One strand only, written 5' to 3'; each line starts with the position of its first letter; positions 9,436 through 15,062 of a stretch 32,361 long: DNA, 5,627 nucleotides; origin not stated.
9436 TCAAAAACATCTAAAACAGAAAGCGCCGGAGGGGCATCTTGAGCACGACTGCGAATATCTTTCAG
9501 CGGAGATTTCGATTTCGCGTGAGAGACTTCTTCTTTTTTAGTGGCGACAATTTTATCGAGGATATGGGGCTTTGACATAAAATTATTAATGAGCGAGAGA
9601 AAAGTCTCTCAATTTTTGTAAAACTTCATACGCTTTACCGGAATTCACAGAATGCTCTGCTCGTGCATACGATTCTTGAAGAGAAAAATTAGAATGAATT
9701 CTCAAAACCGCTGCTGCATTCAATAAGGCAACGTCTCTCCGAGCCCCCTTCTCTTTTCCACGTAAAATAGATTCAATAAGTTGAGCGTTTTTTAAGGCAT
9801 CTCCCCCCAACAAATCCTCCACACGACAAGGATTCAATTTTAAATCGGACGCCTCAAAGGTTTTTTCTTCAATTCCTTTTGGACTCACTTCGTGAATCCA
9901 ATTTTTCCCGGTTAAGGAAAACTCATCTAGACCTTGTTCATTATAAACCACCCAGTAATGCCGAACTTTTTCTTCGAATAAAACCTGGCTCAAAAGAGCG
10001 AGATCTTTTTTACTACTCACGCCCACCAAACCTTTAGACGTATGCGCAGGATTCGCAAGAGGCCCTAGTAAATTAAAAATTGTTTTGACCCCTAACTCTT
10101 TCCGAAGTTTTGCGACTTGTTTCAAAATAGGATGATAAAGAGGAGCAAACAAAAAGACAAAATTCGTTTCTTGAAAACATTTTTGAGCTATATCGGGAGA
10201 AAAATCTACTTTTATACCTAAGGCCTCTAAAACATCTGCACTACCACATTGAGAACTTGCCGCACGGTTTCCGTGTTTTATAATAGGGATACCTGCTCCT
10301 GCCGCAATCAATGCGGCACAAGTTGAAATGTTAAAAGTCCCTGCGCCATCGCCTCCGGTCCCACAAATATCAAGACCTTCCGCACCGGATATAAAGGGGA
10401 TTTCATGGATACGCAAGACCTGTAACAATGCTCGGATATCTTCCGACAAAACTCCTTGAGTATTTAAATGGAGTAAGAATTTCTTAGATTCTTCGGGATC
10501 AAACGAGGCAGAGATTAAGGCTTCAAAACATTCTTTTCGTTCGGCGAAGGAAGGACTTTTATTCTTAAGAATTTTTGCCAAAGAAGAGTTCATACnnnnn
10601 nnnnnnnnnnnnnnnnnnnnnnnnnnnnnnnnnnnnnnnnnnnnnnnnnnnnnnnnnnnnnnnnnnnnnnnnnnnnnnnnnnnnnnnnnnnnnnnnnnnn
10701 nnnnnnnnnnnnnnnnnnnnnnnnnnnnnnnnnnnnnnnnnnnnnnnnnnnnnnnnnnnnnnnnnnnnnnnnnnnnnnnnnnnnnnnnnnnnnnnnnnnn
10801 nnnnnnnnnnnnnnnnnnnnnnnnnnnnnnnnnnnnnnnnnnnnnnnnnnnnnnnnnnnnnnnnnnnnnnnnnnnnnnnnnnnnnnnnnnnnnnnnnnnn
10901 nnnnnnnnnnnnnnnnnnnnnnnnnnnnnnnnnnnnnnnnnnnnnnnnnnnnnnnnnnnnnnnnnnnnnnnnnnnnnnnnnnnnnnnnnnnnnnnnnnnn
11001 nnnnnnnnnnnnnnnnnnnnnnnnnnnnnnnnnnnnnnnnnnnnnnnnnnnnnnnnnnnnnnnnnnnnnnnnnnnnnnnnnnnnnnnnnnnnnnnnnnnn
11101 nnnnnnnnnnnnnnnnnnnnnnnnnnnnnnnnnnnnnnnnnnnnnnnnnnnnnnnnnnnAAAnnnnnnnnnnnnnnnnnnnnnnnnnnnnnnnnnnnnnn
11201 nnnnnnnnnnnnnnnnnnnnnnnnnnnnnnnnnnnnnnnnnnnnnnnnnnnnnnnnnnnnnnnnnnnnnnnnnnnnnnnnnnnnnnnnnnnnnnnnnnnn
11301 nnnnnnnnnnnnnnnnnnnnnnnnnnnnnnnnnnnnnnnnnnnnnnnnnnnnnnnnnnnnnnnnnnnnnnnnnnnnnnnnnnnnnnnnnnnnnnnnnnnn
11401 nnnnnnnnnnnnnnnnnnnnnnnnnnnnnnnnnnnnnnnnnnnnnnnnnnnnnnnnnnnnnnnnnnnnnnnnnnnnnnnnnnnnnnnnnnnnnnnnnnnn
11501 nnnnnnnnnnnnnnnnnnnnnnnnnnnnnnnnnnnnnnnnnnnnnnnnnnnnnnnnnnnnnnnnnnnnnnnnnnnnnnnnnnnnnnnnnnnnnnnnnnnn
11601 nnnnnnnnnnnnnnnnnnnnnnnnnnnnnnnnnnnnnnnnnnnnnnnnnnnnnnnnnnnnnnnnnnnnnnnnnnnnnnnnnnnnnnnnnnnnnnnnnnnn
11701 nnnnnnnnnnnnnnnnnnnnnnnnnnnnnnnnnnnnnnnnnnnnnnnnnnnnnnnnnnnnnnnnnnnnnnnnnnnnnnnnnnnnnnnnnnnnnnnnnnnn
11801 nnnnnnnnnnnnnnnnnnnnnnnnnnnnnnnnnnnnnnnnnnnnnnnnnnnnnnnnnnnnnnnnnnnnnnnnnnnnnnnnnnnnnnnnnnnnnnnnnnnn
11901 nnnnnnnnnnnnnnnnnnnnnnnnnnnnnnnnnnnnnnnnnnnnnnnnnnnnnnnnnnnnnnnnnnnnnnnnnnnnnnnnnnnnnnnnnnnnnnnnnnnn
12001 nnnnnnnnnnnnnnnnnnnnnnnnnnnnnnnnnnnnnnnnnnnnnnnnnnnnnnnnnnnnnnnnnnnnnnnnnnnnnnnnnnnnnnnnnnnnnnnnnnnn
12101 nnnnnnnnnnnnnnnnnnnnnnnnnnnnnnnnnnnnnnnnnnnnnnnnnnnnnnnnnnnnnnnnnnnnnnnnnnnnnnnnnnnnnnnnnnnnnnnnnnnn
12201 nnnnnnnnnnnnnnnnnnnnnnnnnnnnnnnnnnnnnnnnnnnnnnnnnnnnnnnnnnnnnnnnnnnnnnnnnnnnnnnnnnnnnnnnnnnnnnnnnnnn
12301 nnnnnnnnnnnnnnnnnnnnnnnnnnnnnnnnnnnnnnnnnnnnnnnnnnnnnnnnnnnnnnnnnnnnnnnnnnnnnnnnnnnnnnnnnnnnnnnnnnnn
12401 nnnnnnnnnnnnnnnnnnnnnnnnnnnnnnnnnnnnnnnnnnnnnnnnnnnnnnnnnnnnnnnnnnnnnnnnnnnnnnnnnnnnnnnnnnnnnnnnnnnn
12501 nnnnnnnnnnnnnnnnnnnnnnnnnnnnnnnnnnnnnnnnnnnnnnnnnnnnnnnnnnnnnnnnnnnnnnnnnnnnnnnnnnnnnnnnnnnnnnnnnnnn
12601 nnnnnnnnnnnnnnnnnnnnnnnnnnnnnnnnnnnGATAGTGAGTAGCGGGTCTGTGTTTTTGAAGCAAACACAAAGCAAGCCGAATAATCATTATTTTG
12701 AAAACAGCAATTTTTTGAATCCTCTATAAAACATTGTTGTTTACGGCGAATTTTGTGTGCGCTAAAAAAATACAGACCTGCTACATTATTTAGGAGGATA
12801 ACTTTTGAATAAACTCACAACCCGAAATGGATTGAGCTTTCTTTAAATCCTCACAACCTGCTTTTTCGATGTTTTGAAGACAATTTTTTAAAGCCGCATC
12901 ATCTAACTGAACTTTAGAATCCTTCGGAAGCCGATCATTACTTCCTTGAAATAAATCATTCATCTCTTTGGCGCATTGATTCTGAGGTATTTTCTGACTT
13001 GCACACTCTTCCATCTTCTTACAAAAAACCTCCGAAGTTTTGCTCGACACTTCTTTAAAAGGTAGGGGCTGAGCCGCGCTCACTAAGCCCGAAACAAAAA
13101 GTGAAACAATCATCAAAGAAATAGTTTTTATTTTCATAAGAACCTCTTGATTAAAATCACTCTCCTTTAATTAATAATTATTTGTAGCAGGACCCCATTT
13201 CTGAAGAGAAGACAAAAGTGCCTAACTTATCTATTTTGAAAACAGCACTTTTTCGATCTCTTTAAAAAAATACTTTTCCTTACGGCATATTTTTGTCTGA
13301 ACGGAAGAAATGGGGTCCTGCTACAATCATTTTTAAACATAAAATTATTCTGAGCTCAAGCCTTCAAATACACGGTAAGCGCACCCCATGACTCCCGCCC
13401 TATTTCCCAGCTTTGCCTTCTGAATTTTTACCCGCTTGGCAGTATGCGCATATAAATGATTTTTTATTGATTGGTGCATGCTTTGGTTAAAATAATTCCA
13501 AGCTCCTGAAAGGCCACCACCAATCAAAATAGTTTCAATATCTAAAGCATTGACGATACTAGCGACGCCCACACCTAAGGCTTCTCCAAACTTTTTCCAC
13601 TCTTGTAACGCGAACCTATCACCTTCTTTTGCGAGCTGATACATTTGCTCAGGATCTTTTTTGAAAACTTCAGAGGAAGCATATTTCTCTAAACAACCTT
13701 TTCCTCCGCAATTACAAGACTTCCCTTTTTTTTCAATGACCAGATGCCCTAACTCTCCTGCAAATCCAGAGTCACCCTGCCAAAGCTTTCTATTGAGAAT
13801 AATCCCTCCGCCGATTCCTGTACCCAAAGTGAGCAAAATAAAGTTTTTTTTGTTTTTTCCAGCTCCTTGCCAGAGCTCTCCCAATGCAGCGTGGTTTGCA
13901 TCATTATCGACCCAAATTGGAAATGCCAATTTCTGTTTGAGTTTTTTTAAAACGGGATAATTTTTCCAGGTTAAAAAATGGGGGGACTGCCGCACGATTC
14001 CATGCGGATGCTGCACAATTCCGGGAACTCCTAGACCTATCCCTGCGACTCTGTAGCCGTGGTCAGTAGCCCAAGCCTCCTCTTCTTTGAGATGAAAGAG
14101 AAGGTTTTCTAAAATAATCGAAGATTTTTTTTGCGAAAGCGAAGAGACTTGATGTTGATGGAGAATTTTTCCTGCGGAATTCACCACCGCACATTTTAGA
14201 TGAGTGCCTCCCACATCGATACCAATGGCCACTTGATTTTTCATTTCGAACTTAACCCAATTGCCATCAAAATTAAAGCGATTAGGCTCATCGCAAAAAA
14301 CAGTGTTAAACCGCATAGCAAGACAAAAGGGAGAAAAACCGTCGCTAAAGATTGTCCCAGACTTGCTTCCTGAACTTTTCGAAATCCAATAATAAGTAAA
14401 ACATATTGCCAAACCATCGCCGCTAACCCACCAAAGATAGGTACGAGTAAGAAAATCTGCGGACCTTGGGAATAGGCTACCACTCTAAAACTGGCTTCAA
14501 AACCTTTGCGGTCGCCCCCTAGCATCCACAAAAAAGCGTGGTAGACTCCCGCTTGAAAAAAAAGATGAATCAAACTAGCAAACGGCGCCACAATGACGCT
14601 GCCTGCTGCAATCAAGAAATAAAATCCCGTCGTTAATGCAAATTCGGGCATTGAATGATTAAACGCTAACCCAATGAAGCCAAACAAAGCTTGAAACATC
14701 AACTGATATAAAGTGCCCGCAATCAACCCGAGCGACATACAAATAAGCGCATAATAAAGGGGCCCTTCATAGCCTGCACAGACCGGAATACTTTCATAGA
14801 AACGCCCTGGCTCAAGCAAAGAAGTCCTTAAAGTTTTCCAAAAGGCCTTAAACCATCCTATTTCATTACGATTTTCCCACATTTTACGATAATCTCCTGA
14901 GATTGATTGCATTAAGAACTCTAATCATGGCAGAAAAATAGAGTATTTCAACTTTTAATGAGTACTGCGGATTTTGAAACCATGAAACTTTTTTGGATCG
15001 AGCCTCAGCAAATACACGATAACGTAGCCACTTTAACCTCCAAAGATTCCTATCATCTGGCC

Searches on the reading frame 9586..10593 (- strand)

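Call 25: search_protein_families(library=pfam, proteins=[window:9586-10593:-], max_evalue=0.00001)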
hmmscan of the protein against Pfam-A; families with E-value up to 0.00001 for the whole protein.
window:9586-10593:- (335 aa): 1 family
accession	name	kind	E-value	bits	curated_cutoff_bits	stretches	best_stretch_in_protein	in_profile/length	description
PF00591.27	Glycos_transf_3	-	6.5e-77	259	27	1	74-322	5-253/253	Glycosyl transferase family, a/b domain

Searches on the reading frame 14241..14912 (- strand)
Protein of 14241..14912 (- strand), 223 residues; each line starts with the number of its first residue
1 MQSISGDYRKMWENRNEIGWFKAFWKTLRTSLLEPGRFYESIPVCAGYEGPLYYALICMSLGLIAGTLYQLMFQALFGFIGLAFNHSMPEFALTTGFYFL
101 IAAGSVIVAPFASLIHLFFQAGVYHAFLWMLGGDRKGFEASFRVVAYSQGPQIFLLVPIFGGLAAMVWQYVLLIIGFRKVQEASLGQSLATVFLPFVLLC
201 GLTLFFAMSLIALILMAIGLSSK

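Call 25: search_protein_families(library=pfam, proteins=[window:14241-14912:-], max_evalue=0.00001)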
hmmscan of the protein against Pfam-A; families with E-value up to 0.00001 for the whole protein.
window:14241-14912:- (223 aa): 1 family
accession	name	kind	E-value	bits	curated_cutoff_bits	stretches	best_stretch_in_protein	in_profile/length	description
PF04893.22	Yip1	-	5.2e-13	49.7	28.6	1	31-205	3-170/173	Yip1 domain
